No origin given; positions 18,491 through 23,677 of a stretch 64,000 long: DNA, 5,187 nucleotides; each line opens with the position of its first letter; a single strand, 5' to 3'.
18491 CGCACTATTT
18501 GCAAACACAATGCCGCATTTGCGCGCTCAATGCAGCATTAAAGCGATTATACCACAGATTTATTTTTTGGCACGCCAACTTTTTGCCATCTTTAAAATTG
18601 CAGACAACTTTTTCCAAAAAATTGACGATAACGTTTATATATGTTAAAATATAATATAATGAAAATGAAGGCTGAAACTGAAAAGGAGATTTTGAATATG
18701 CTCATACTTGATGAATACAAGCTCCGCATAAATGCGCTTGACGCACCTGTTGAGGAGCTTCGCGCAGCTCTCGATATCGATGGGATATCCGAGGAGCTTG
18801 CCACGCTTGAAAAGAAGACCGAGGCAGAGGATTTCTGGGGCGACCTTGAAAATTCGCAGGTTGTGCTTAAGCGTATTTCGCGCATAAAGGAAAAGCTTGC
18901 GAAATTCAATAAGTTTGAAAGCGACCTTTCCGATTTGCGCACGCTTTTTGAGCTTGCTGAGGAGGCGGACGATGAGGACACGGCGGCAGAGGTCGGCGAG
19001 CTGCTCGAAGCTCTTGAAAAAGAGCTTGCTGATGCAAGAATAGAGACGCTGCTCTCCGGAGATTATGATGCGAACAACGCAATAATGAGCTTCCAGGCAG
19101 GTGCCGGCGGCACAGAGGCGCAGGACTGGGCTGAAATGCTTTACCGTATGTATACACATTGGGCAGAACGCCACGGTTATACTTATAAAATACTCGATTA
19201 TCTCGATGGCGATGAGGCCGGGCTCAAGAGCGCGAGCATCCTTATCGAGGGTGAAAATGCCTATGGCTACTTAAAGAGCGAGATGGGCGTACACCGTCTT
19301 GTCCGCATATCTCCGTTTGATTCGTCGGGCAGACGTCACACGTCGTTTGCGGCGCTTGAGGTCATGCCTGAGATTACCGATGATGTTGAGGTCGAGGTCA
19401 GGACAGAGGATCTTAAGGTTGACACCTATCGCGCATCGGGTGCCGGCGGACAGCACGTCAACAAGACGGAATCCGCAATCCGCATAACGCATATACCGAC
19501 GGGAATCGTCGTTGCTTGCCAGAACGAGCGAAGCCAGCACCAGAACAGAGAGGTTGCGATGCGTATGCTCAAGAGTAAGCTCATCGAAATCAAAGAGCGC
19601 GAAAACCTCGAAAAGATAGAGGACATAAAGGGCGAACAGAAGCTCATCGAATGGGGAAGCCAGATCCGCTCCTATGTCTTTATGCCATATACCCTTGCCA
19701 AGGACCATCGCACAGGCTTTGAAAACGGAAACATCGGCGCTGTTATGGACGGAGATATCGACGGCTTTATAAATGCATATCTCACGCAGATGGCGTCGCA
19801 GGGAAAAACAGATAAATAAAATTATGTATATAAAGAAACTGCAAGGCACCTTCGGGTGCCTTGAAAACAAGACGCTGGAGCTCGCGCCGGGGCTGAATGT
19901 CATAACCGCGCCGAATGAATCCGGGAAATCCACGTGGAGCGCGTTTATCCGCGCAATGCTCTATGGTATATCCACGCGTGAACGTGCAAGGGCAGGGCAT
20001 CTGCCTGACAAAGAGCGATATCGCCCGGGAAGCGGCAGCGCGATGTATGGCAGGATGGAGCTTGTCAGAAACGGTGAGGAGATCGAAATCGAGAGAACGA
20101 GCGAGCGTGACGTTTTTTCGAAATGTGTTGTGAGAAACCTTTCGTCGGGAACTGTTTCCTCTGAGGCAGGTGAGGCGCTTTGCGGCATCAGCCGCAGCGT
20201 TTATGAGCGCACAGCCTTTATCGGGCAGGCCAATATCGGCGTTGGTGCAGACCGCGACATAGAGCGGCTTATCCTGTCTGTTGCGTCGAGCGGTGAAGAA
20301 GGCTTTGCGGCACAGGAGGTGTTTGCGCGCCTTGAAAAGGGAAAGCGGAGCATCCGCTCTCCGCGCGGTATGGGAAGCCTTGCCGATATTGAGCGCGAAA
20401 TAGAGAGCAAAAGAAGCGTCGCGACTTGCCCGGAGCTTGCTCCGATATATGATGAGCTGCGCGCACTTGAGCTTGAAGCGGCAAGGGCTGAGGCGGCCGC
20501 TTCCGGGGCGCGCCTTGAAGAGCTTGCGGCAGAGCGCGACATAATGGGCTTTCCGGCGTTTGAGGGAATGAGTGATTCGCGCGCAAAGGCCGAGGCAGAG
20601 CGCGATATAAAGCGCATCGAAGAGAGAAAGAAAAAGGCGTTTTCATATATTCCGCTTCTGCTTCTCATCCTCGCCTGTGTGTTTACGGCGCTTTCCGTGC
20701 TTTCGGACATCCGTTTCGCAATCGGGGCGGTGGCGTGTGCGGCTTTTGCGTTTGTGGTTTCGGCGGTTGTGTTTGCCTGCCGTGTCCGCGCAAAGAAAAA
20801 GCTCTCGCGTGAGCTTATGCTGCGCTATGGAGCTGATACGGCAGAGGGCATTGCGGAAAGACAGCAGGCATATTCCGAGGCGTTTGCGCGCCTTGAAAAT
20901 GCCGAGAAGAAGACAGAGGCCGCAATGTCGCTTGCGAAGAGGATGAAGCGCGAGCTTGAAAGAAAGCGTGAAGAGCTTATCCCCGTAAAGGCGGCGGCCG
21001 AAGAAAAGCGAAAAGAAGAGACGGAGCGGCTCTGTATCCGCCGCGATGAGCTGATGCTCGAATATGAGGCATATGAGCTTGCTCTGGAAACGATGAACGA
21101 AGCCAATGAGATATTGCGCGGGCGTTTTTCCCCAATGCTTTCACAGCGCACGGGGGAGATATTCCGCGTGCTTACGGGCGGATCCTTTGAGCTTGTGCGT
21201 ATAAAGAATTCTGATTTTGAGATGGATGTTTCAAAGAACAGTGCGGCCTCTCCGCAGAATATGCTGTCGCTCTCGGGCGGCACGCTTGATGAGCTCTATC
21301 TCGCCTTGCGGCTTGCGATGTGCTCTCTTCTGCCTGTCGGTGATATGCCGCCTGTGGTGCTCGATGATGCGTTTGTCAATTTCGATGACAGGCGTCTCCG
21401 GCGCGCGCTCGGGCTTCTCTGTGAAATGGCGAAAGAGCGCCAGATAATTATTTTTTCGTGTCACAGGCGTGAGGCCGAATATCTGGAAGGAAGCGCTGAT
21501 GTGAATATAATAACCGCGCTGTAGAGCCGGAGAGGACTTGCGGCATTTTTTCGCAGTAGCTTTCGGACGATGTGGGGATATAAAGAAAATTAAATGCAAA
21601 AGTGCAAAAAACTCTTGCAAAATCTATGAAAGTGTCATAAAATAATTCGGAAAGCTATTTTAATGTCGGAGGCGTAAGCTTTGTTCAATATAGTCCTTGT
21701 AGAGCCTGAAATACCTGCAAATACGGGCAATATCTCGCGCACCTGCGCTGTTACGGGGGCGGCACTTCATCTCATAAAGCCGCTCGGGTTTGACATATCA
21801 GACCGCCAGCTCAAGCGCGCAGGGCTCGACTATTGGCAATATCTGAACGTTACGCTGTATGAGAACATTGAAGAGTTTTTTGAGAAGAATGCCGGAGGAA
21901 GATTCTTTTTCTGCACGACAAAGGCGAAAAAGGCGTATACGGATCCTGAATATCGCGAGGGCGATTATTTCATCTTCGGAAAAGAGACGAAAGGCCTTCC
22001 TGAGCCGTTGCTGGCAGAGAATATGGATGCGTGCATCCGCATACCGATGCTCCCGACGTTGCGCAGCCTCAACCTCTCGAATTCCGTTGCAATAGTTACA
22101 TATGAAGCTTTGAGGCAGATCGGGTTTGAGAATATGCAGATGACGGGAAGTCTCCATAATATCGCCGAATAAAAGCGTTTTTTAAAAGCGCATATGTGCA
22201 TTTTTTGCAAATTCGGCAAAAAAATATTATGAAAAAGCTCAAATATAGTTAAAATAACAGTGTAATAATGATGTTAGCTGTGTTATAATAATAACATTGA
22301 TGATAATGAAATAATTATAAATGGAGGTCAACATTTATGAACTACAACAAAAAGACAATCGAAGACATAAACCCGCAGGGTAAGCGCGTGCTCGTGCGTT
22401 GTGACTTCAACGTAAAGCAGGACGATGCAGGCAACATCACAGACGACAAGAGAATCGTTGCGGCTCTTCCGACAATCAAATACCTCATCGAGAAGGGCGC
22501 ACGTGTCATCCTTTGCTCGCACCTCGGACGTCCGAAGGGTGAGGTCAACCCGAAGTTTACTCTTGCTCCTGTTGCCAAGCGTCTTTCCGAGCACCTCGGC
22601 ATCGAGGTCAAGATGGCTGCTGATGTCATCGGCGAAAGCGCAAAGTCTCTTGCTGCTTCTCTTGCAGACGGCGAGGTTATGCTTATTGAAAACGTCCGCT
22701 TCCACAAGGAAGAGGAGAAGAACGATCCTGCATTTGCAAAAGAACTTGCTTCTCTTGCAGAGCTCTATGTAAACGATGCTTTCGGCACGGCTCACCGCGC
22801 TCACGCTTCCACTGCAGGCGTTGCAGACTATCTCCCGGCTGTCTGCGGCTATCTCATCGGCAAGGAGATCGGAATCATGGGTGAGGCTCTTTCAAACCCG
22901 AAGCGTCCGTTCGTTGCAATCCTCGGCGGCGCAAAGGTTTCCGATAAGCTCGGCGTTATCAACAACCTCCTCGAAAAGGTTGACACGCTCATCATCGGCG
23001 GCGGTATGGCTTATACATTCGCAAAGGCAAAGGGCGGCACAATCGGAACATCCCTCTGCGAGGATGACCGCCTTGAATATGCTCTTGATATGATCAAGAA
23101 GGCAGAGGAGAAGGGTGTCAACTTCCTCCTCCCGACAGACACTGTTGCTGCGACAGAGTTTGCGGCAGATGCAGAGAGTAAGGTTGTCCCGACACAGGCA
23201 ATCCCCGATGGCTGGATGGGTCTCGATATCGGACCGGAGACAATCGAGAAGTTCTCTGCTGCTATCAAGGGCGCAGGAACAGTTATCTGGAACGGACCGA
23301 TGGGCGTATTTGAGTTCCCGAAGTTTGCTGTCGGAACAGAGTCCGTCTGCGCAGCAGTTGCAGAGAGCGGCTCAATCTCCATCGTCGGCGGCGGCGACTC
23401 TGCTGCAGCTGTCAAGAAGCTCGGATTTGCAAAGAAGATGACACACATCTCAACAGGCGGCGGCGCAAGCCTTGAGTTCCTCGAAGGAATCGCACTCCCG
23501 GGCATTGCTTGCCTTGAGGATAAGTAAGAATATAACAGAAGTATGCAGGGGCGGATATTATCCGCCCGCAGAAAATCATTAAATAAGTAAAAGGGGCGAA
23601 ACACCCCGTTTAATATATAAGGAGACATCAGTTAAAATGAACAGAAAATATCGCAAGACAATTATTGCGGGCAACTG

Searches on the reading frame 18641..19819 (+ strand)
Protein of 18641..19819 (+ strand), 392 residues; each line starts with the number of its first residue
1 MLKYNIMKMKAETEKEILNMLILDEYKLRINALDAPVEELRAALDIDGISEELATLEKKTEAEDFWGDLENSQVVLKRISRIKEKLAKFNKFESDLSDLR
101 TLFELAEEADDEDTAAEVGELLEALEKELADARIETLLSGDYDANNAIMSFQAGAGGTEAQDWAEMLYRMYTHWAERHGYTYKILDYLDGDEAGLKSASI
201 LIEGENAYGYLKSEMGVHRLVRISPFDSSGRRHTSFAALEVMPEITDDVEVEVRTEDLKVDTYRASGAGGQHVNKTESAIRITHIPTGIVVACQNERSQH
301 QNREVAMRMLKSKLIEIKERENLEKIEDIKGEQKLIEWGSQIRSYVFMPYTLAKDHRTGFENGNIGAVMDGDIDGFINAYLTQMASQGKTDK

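Call 71: search_protein_families(library=pfam, proteins=[window:18641-19819:+], max_evalue=0.00001)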
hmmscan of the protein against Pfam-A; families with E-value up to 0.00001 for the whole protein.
window:18641-19819:+ (392 aa): 2 families
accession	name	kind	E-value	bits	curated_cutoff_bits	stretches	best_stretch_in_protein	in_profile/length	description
PF03462.23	PCRF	-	7.1e-58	196.1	24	1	50-238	2-193/194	PCRF domain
PF00472.26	RF-1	-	1.3e-43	148.1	35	1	247-357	1-116/116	RF-1 domain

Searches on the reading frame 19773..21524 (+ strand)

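Call 71: search_protein_families(library=pfam, proteins=[window:19773-21524:+], max_evalue=0.00001)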
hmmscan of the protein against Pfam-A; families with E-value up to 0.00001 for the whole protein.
window:19773-21524:+ (583 aa): 3 families
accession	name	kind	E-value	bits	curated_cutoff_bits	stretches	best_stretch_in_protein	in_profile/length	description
PF13476.12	AAA_23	-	1.9e-11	45.4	27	1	27-202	7-155/201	AAA domain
PF02463.25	SMC_N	-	3.6e-08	33.5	40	1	31-567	16-201/220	RecF/RecN/SMC N terminal domain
PF13514.12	AAA_27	-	7.3e-08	32.7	22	1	25-76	9-63/206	AAA domain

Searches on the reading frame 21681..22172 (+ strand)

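Call 71: search_protein_families(library=pfam, proteins=[window:21681-22172:+], max_evalue=0.00001)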
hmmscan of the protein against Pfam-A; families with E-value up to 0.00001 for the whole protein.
window:21681-22172:+ (163 aa): 1 family
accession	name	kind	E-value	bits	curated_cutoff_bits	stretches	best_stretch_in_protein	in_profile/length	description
PF00588.24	SpoU_methylase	-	4.2e-35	121.4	29.7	1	2-141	2-142/142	SpoU rRNA Methylase family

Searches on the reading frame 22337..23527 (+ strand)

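Call 71: search_protein_families(library=pfam, proteins=[window:22337-23527:+], max_evalue=0.00001)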
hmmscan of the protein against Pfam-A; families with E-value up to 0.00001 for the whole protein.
window:22337-23527:+ (396 aa): 1 family
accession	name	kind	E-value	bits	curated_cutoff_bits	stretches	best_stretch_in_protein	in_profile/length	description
PF00162.24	PGK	-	1.2e-167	558.2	27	1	8-384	1-378/379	Phosphoglycerate kinase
